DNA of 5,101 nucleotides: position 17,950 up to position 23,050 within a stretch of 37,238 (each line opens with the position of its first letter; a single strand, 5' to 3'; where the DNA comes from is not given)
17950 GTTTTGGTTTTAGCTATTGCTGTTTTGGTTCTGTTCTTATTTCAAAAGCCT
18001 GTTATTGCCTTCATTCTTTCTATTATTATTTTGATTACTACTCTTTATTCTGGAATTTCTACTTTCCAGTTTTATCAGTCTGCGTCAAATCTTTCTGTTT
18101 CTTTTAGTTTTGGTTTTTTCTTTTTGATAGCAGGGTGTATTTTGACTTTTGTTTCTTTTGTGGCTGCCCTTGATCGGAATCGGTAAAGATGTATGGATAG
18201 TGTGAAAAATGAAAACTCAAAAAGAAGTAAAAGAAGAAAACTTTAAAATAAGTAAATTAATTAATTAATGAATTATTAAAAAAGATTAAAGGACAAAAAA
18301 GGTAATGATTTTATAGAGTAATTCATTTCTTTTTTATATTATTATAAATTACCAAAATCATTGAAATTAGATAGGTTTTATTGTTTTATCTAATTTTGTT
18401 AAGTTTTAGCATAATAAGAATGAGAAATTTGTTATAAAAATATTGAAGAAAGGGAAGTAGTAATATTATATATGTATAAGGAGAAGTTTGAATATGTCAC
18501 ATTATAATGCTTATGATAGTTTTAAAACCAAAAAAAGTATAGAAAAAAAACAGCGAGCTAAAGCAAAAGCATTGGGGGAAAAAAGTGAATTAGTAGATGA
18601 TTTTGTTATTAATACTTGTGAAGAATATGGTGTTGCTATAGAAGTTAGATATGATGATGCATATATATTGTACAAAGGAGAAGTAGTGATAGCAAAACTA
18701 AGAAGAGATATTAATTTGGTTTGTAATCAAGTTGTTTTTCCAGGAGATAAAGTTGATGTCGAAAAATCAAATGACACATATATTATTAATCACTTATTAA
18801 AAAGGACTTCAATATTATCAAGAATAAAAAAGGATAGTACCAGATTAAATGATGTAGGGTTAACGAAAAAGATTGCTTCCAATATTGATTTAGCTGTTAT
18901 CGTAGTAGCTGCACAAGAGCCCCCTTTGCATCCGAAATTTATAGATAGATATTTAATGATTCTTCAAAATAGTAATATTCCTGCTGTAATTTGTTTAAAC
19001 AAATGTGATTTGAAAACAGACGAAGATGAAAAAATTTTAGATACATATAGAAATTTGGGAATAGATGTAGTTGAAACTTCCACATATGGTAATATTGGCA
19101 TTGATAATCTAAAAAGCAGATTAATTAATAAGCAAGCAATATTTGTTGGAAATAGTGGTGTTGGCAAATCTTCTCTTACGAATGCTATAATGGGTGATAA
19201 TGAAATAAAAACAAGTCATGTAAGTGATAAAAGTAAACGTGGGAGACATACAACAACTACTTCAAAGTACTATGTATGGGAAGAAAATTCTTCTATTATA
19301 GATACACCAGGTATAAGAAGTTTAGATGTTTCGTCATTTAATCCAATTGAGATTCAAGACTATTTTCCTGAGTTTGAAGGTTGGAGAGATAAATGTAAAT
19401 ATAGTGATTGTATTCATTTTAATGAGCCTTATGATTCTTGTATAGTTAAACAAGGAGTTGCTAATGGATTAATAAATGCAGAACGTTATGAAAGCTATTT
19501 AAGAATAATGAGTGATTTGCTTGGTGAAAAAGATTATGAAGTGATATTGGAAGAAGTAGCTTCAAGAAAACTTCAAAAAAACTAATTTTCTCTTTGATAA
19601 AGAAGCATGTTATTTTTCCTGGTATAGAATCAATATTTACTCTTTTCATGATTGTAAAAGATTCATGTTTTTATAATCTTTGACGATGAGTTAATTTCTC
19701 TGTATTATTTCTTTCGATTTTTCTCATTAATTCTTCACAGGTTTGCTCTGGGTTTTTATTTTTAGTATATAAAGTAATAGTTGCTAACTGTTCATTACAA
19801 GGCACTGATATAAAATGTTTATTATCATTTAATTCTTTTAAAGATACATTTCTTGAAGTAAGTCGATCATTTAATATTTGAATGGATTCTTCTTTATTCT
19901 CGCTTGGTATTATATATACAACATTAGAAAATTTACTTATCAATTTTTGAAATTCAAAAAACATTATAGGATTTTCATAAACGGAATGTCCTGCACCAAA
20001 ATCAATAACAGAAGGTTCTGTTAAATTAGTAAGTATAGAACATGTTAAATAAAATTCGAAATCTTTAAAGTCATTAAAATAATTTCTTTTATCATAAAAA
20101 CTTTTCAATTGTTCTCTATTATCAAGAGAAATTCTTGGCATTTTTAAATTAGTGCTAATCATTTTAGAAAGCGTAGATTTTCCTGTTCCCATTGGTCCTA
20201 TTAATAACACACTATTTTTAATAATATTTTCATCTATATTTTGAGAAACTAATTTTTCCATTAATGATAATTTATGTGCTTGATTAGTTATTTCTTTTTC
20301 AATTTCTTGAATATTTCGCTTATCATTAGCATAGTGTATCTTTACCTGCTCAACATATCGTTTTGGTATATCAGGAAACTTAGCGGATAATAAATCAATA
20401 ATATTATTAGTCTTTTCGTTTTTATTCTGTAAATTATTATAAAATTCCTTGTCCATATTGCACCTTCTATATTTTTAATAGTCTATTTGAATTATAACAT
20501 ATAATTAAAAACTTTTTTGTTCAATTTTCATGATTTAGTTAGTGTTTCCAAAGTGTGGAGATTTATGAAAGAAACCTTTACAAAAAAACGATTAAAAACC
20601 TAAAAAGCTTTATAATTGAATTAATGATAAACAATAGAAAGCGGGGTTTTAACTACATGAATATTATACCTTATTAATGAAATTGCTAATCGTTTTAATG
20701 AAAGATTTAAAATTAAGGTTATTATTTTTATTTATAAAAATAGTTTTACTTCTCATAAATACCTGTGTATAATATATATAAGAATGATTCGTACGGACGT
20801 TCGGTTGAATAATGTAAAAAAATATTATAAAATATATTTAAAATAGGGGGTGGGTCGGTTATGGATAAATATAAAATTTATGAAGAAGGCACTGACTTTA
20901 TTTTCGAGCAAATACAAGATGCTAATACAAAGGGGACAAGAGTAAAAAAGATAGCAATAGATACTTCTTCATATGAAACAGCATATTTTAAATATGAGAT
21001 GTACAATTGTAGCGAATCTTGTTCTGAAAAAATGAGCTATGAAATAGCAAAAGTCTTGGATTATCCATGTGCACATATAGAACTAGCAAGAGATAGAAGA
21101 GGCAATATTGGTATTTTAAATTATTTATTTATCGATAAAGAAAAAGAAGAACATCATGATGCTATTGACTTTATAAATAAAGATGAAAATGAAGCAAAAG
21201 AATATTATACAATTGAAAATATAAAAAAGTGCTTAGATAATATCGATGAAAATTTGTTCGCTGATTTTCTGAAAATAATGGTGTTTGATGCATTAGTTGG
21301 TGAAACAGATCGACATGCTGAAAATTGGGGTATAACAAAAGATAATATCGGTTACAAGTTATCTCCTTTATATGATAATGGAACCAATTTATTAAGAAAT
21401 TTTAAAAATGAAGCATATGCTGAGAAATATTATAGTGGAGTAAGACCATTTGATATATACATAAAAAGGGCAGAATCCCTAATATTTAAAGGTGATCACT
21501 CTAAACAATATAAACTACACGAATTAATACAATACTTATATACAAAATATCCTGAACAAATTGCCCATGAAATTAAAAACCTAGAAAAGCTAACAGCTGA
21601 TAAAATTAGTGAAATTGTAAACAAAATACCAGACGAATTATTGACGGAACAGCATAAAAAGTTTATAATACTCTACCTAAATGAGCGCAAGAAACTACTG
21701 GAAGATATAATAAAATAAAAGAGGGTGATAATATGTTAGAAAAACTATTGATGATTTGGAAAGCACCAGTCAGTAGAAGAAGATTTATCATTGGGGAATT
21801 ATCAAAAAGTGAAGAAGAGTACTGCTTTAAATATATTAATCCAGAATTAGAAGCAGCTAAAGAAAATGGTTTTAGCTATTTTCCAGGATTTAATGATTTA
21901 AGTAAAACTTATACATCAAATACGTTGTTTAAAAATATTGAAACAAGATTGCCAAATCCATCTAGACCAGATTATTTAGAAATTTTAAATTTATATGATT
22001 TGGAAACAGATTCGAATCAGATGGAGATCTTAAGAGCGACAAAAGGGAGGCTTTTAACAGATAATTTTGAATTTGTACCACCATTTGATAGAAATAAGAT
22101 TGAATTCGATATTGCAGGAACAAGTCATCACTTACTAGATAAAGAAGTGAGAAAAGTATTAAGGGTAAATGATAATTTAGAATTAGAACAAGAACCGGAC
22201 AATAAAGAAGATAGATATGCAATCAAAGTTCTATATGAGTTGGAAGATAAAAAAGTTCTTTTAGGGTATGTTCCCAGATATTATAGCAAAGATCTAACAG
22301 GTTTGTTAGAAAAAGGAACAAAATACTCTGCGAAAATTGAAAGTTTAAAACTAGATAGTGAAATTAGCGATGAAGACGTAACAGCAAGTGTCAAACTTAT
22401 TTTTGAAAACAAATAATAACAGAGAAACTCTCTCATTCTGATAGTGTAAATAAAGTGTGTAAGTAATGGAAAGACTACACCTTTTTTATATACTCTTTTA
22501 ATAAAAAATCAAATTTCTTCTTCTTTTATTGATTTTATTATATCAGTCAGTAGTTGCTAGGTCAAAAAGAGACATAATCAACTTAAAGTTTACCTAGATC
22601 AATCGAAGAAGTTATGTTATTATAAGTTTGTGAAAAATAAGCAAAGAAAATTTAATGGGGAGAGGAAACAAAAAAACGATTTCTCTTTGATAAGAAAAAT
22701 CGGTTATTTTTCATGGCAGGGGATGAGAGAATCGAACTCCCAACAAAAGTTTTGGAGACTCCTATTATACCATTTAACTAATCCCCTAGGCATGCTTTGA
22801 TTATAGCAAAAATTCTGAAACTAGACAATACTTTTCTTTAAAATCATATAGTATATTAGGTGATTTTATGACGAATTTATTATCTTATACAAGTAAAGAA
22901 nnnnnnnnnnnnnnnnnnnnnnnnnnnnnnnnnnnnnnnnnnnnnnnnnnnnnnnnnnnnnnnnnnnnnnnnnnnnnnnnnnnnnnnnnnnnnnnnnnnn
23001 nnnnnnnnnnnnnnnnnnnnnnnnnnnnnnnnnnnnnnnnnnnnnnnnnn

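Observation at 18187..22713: Four-gene island with distinct codon usage next to the 3' end of tRNA-Trp, without integrase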

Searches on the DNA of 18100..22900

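Call 99: search_rna_families(source=window, start=18100, end=22900, threshold=evalue, max_evalue=1)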
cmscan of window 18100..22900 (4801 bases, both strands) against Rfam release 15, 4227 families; matches with E-value up to 1: 1.
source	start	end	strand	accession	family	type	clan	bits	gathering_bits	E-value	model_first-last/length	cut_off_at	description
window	22717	22787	-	RF00005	tRNA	Gene; tRNA;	CL00001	60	29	1.3e-11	1-71/71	no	tRNA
